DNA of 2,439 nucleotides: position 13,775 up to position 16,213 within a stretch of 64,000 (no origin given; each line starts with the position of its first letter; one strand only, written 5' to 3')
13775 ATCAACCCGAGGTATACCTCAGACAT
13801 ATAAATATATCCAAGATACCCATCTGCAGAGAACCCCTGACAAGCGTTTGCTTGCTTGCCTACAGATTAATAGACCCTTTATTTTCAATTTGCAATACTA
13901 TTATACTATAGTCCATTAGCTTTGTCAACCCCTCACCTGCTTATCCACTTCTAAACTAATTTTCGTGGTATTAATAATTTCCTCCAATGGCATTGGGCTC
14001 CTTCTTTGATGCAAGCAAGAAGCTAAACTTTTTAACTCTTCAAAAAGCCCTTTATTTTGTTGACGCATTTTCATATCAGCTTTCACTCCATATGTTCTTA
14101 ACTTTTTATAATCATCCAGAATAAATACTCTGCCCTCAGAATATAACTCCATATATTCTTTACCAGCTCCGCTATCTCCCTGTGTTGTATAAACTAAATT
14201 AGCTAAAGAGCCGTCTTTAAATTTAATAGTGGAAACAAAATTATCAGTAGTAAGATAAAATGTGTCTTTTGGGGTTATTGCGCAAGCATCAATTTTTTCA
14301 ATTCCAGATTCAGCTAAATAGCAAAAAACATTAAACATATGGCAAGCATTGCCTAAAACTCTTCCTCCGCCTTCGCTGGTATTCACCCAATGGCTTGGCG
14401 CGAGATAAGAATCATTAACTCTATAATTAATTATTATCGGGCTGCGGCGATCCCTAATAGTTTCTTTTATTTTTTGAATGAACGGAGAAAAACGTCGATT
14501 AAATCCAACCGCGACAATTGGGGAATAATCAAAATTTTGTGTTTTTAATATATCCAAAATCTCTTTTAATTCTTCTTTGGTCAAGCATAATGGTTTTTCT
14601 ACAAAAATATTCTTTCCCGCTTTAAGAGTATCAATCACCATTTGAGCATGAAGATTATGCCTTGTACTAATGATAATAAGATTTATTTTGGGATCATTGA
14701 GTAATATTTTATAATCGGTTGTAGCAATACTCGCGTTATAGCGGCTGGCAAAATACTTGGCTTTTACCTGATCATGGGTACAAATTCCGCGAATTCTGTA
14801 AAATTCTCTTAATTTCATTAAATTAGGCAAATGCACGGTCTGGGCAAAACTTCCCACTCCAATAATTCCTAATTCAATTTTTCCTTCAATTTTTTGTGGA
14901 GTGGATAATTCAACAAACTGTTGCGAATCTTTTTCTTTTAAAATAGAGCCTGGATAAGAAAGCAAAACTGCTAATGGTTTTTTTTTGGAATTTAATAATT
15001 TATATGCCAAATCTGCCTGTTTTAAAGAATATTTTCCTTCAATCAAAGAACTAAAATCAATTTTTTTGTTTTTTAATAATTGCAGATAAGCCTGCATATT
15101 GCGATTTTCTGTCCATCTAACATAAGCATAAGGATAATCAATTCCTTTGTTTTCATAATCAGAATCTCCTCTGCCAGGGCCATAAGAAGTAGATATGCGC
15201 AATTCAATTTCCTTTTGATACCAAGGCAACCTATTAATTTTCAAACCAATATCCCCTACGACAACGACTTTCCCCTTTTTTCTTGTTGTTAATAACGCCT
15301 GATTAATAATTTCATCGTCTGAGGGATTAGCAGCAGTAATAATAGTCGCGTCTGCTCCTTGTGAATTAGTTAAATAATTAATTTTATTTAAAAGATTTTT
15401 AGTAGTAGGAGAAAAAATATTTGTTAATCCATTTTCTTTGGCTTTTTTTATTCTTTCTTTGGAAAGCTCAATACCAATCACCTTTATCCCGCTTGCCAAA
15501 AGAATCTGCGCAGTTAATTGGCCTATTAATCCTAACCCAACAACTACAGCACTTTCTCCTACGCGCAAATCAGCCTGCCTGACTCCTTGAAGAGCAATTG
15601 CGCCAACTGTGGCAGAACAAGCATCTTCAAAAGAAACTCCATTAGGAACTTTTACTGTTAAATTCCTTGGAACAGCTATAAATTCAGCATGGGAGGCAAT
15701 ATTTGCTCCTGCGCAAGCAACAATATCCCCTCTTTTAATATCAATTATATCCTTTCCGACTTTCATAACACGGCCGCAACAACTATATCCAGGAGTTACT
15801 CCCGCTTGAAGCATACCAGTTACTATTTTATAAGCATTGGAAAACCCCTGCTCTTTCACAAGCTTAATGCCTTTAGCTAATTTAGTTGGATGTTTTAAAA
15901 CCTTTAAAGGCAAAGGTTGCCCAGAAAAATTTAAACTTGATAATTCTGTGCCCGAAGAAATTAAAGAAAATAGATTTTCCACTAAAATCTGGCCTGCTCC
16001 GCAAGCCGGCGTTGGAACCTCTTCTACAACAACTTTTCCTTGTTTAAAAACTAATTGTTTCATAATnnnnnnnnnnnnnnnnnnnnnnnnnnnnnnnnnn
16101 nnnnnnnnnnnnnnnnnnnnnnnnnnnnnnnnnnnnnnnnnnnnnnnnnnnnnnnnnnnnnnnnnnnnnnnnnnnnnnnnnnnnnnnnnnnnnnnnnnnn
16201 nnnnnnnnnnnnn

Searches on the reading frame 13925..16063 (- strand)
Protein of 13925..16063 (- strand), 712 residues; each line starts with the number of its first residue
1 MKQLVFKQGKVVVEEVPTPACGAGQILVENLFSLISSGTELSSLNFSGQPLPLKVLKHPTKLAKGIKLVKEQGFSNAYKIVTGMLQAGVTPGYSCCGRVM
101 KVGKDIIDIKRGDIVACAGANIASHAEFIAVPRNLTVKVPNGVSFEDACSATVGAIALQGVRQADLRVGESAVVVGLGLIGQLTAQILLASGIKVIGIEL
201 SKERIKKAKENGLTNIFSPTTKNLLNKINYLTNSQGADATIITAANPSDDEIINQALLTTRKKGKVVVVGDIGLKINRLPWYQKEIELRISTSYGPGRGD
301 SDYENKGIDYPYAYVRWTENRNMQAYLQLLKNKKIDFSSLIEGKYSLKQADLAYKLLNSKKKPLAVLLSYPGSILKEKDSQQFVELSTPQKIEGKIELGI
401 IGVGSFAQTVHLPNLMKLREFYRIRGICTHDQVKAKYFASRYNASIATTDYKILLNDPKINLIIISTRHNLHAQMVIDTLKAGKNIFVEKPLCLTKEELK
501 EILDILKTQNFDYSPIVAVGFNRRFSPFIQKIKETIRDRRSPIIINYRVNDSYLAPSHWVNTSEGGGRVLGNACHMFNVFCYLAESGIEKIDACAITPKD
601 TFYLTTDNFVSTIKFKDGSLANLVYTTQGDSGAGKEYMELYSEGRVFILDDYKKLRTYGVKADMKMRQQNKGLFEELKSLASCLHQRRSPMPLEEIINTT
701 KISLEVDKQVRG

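Call 10: search_protein_families(library=pfam, proteins=[window:13925-16063:-])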
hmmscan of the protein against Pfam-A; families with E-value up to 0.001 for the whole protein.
window:13925-16063:- (712 aa): 7 families
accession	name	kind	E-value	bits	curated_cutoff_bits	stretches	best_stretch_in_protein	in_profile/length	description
PF01408.29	GFO_IDH_MocA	-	1.5e-26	93.9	24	1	397-510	2-113/120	Oxidoreductase family, NAD-binding Rossmann fold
PF00107.32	ADH_zinc_N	-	1.7e-16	60.8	31.8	1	180-295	2-116/129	Zinc-binding dehydrogenase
PF02254.24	TrkA_N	-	9e-06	26.4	23.8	1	173-267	2-93/116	TrkA-N domain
PF22725.1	GFO_IDH_MocA_C3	-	2e-05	25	27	1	546-632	20-109/124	GFO/IDH/MocA C-terminal domain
PF02826.25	2-Hacid_dh_C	-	3.6e-05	23.7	25.1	1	169-267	36-123/178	D-isomer specific 2-hydroxyacid dehydrogenase, NAD binding domain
PF03721.20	UDPG_MGDP_dh_N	-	3.7e-05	23.8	27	1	173-249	4-89/187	UDP-glucose/GDP-mannose dehydrogenase family, NAD binding domain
PF08240.17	ADH_N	-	0.00051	20.7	23.5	0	80-140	22-103/104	Alcohol dehydrogenase GroES-like domain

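Call 13: find_encoding_contigs(protein=window:13925-16063:-, flank=3000, max_places=10)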
Protein window:13925-16063:- (712 aa): 5 contigs read that carry it; 3 places shown.
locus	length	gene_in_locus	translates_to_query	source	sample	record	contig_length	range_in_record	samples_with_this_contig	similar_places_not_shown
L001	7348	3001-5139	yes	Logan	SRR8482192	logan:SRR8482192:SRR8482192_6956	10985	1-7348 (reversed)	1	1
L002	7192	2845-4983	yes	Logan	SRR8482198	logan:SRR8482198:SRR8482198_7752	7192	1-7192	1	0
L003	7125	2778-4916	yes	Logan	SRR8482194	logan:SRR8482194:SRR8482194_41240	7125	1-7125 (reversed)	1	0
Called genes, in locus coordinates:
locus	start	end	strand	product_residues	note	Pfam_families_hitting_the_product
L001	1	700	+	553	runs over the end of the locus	PF13485:Peptidase_MA_2 (faint), PF01471:PG_binding_1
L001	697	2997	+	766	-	PF04932:Wzy_C, PF13181:TPR_8 (faint), PF13414:TPR_11 (faint), PF13428:TPR_14 (faint), PF14559:TPR_19 (faint), PF00515:TPR_1 (faint), PF13431:TPR_17 (faint), PF13432:TPR_16 (faint), +1 more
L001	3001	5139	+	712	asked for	PF02254:TrkA_N (weak), PF00107:ADH_zinc_N, PF01408:GFO_IDH_MocA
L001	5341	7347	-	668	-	?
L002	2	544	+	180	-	?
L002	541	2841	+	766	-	PF04932:Wzy_C, PF13181:TPR_8 (faint), PF13414:TPR_11 (faint), PF13428:TPR_14 (faint), PF14559:TPR_19 (faint), PF00515:TPR_1 (faint), PF13431:TPR_17 (faint), PF13432:TPR_16 (faint), +1 more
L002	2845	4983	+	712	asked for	PF02254:TrkA_N (weak), PF00107:ADH_zinc_N, PF01408:GFO_IDH_MocA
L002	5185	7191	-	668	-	?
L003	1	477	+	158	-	?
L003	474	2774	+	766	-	PF04932:Wzy_C, PF13181:TPR_8 (faint), PF13414:TPR_11 (faint), PF13428:TPR_14 (faint), PF14559:TPR_19 (faint), PF00515:TPR_1 (faint), PF13431:TPR_17 (faint), PF13432:TPR_16 (faint), +1 more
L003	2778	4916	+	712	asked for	PF02254:TrkA_N (weak), PF00107:ADH_zinc_N, PF01408:GFO_IDH_MocA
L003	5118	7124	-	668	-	?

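Call 15: find_homologous_proteins(query=window:13925-16063:-, max_evalue=1e-50)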
Query window:13925-16063:- (712 aa): 7998 proteins with E <= 1e-50 among 8000 candidates; the best 120 are listed.
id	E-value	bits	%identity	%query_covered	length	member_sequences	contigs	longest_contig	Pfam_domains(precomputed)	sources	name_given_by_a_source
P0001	0.0e+0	1523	95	100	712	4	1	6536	PF01408.29,PF22725.2,PF00107.33,PF02254.25,PF03721.21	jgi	-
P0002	0.0e+0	1495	94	100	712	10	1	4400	PF01408.29,PF22725.2,PF00107.33,PF02254.25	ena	-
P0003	0.0e+0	1454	89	100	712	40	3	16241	PF01408.29,PF22725.2,PF00107.33,PF02254.25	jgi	jgi:predicted dehydrogenase/threonine dehydrogenase-like Zn-dependent dehydrogenase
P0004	0.0e+0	1446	91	100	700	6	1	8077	PF01408.29,PF22725.2,PF00107.33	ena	-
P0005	0.0e+0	1434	91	100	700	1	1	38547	PF01408.29,PF22725.2,PF00107.33,PF03721.21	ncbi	-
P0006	0.0e+0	1400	89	100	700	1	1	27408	PF01408.29,PF00107.33,PF02254.25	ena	-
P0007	0.0e+0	1397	90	100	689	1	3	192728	PF01408.29,PF00107.33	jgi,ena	-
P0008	0.0e+0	1340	84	100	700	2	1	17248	PF01408.29,PF00107.33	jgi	jgi:predicted dehydrogenase/threonine dehydrogenase-like Zn-dependent dehydrogenase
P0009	0.0e+0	1283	80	100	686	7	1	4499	PF01408.29,PF22725.2,PF00107.33,PF08240.18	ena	-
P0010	0.0e+0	1235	76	100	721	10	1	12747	PF01408.29,PF22725.2,PF00107.33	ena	-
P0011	0.0e+0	1215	75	100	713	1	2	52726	PF01408.29,PF22725.2,PF00107.33,PF02894.23,PF03447.23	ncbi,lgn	-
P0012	0.0e+0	1201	74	100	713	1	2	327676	PF01408.29,PF22725.2,PF00107.33,PF03447.23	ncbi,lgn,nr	ncbi:MAG: bi-domain-containing oxidoreductase [Candidatus Pacebacteria bacterium]|nr:bi-domain-conta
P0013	0.0e+0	1198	74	100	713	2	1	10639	PF01408.29,PF22725.2,PF00107.33,PF03447.23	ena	-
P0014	0.0e+0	1140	69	100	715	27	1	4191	PF01408.29,PF22725.2,PF00107.33,PF02254.25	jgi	jgi:predicted dehydrogenase/threonine dehydrogenase-like Zn-dependent dehydrogenase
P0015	0.0e+0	1139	69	100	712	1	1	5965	PF01408.29,PF22725.2,PF00107.33,PF02254.25,PF03721.21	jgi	-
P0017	0.0e+0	1130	71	100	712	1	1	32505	PF01408.29,PF22725.2,PF00107.33,PF08240.18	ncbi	-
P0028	0.0e+0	1095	68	100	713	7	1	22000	PF01408.29,PF22725.2,PF00107.33,PF02894.23,PF02254.25,PF03807.24,PF08240.18,PF03447.23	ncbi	-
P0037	0.0e+0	1012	64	100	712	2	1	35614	PF01408.29,PF22725.2,PF00107.33,PF08240.18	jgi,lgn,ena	-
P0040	3.0e-296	1002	64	100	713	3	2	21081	PF01408.29,PF22725.2,PF00107.33,PF02254.25,PF02826.26,PF08240.18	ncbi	ncbi:MAG: bi-domain-containing oxidoreductase [Minisyncoccia bacterium]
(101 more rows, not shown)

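Call 17: find_encoding_contigs(protein=P0007, flank=2500, max_places=2)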
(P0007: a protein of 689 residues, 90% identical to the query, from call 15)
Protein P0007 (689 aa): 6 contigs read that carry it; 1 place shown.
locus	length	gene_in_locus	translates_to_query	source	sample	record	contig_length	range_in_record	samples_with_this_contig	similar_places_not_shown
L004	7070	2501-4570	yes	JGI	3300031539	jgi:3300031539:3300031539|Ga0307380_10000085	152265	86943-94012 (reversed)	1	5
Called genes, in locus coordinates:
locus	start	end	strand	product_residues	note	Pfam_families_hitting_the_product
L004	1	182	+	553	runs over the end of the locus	PF01471:PG_binding_1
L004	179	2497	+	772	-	PF04932:Wzy_C, PF07719:TPR_2 (faint), PF13181:TPR_8 (faint), PF13431:TPR_17 (faint)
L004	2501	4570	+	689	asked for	PF00107:ADH_zinc_N, PF01408:GFO_IDH_MocA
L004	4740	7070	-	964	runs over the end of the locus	PF05157:MshEN, PF13173:AAA_14 (faint), PF20720:nSTAND3 (faint), PF00437:T2SSE, PF01580:FtsK_SpoIIIE (faint), PF13604:AAA_30 (faint), PF25199:nSTAND_NTPase5 (faint), PF00437:T2SSE, +1 more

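Call 18: find_encoding_contigs(protein=P0005, flank=2500, max_places=2)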
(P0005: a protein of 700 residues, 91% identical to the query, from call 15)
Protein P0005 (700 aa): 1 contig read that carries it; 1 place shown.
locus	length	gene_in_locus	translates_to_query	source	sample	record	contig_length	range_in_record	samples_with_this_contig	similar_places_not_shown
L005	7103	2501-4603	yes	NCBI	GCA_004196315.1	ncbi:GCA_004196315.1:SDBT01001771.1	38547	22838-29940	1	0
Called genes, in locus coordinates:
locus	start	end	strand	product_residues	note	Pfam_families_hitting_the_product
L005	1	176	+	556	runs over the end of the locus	PF01471:PG_binding_1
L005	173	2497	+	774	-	PF04932:Wzy_C, PF07719:TPR_2 (faint), PF13181:TPR_8 (faint), PF14559:TPR_19 (faint), PF21033:RMD1-3 (faint), PF00515:TPR_1 (faint), PF13414:TPR_11 (faint), PF13424:TPR_12 (faint), +1 more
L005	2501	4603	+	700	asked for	PF00107:ADH_zinc_N, PF03721:UDPG_MGDP_dh_N (weak), PF01408:GFO_IDH_MocA, PF22725:GFO_IDH_MocA_C3 (weak)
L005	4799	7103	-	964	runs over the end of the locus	PF05157:MshEN, PF13173:AAA_14 (faint), PF25199:nSTAND_NTPase5 (faint), PF20720:nSTAND3 (faint), PF00437:T2SSE, PF13604:AAA_30 (faint), PF13401:AAA_22 (faint), PF00437:T2SSE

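Call 19: find_encoding_contigs(protein=P0008, flank=2500, max_places=2)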
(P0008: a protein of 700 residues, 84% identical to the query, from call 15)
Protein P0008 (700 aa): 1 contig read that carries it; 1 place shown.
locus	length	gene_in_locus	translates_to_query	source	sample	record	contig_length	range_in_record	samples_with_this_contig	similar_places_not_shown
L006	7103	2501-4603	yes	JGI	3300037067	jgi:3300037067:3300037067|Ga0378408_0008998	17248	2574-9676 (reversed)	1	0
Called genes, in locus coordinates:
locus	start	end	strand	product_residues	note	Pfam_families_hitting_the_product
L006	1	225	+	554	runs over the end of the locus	PF01471:PG_binding_1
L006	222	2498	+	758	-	PF04932:Wzy_C, PF00515:TPR_1 (faint), PF13181:TPR_8 (faint), PF21033:RMD1-3 (faint), PF13431:TPR_17 (faint)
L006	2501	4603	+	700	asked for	PF00107:ADH_zinc_N, PF01408:GFO_IDH_MocA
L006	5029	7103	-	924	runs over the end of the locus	-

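Call 20: find_encoding_contigs(protein=P0012, flank=2500, max_places=2)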
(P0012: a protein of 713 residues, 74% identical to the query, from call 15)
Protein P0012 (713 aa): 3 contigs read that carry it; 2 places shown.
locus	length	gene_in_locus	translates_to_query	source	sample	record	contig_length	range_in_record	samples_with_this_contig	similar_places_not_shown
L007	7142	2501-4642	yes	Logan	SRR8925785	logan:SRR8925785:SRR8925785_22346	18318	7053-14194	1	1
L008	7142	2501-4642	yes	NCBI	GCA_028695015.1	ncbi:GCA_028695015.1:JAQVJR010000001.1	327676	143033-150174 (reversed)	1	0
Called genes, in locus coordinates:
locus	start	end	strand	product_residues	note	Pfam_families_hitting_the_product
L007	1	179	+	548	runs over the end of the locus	PF01471:PG_binding_1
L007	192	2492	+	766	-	PF04932:Wzy_C, PF13181:TPR_8 (faint), PF13414:TPR_11 (faint), PF14559:TPR_19 (faint), PF21033:RMD1-3 (faint), PF07719:TPR_2 (faint), PF13428:TPR_14 (faint), PF13431:TPR_17 (faint), +2 more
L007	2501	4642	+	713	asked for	PF03447:NAD_binding_3 (faint), PF00107:ADH_zinc_N, PF01408:GFO_IDH_MocA, PF22725:GFO_IDH_MocA_C3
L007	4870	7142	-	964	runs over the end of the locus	PF05157:MshEN (weak), PF25199:nSTAND_NTPase5 (faint), PF13401:AAA_22 (faint), PF00437:T2SSE, PF03215:Rad17 (faint), PF13173:AAA_14 (faint), PF20720:nSTAND3 (faint), PF00437:T2SSE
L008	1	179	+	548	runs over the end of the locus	PF01471:PG_binding_1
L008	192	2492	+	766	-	PF04932:Wzy_C, PF13181:TPR_8 (faint), PF13414:TPR_11 (faint), PF14559:TPR_19 (faint), PF21033:RMD1-3 (faint), PF07719:TPR_2 (faint), PF13428:TPR_14 (faint), PF13431:TPR_17 (faint), +2 more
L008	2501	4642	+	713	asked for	PF03447:NAD_binding_3 (faint), PF00107:ADH_zinc_N, PF01408:GFO_IDH_MocA, PF22725:GFO_IDH_MocA_C3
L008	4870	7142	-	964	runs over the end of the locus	PF05157:MshEN (weak), PF25199:nSTAND_NTPase5 (faint), PF13401:AAA_22 (faint), PF00437:T2SSE, PF03215:Rad17 (faint), PF13173:AAA_14 (faint), PF20720:nSTAND3 (faint), PF00437:T2SSE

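Call 23: find_encoding_contigs(protein=P0017, flank=2500, max_places=1)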
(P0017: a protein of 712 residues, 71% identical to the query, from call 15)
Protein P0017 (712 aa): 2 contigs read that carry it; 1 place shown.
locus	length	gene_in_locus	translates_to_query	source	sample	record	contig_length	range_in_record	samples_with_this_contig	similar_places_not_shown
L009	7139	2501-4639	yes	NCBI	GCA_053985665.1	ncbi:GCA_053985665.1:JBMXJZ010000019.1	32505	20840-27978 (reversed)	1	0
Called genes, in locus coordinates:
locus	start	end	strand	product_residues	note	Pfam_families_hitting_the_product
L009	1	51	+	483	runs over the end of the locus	-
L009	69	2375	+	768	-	PF04932:Wzy_C, PF13428:TPR_14 (faint), PF14559:TPR_19 (faint), PF21033:RMD1-3 (faint), PF13431:TPR_17 (faint), PF00515:TPR_1 (faint), PF07719:TPR_2 (faint), PF13414:TPR_11 (faint)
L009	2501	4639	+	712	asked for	PF08240:ADH_N (weak), PF00107:ADH_zinc_N, PF01408:GFO_IDH_MocA, PF22725:GFO_IDH_MocA_C3 (weak)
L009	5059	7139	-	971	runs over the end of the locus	PF05157:MshEN, PF13173:AAA_14 (faint), PF20720:nSTAND3 (faint), PF25199:nSTAND_NTPase5 (faint), PF04851:ResIII (faint), PF00437:T2SSE, PF01580:FtsK_SpoIIIE (faint), PF00437:T2SSE, +6 more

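Call 24: find_encoding_contigs(protein=P0028, flank=2500, max_places=1)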
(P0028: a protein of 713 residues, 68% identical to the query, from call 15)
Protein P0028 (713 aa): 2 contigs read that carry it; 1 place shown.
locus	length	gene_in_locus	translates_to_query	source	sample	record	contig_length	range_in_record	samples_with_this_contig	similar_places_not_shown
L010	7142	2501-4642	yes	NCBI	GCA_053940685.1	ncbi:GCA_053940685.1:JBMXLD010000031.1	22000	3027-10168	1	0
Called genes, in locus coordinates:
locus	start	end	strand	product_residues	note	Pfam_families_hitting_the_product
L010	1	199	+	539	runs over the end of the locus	PF01471:PG_binding_1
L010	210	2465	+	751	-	PF04932:Wzy_C, PF13428:TPR_14 (faint), PF14559:TPR_19 (faint), PF13431:TPR_17 (faint), PF00515:TPR_1 (faint), PF07719:TPR_2 (faint)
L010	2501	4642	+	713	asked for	PF08240:ADH_N (faint), PF02254:TrkA_N (weak), PF03447:NAD_binding_3 (faint), PF03807:F420_oxidored (faint), PF00107:ADH_zinc_N, PF01408:GFO_IDH_MocA, PF02894:GFO_IDH_MocA_C (weak), PF22725:GFO_IDH_MocA_C3 (weak)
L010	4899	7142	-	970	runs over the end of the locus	PF05157:MshEN, PF13173:AAA_14 (faint), PF00437:T2SSE, PF03215:Rad17 (faint), PF13604:AAA_30 (faint), PF20720:nSTAND3 (weak), PF25199:nSTAND_NTPase5 (faint), PF00437:T2SSE, +5 more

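Call 25: find_encoding_contigs(protein=P0037, flank=2500, max_places=1)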
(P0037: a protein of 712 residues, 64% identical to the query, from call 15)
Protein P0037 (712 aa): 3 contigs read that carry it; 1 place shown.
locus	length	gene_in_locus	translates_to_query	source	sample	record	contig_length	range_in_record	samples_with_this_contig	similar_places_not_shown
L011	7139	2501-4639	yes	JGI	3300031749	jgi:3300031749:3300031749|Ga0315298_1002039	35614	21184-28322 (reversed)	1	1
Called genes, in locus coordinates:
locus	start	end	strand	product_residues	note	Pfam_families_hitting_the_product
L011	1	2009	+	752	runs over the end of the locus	PF04932:Wzy_C, PF00515:TPR_1 (faint), PF07719:TPR_2 (faint), PF13181:TPR_8 (faint), PF13428:TPR_14 (faint), PF13431:TPR_17 (faint), PF14559:TPR_19 (faint)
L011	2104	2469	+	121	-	PF05635:23S_rRNA_IVP, PF22296:bAvd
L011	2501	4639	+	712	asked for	PF08240:ADH_N (weak), PF00107:ADH_zinc_N, PF01408:GFO_IDH_MocA, PF22725:GFO_IDH_MocA_C3 (weak)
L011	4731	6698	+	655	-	PF03030:H_PPase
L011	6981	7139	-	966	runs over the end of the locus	PF13173:AAA_14 (faint), PF06414:Zeta_toxin (faint), PF00437:T2SSE, PF13604:AAA_30 (faint), PF00004:AAA (faint), PF03215:Rad17 (faint), PF13401:AAA_22 (faint), PF00437:T2SSE, +3 more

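Call 26: find_encoding_contigs(protein=P0040, flank=2500, max_places=1)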
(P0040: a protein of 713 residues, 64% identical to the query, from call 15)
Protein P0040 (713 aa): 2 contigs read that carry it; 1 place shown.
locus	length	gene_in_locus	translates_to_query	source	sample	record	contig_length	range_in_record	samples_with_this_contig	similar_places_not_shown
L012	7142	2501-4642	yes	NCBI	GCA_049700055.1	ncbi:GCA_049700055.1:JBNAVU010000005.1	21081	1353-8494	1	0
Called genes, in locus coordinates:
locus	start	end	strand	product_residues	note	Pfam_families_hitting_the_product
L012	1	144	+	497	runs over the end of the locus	PF01471:PG_binding_1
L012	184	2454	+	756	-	PF13431:TPR_17 (faint), PF04932:Wzy_C, PF14559:TPR_19 (faint), PF13428:TPR_14 (faint), PF13181:TPR_8 (faint), PF21033:RMD1-3 (faint), PF07719:TPR_2 (faint), PF00515:TPR_1 (weak), +1 more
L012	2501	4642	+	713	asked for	PF08240:ADH_N (faint), PF02254:TrkA_N, PF02826:2-Hacid_dh_C (faint), PF00107:ADH_zinc_N, PF01408:GFO_IDH_MocA, PF22725:GFO_IDH_MocA_C3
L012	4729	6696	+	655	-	PF03030:H_PPase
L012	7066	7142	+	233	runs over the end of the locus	PF00318:Ribosomal_S2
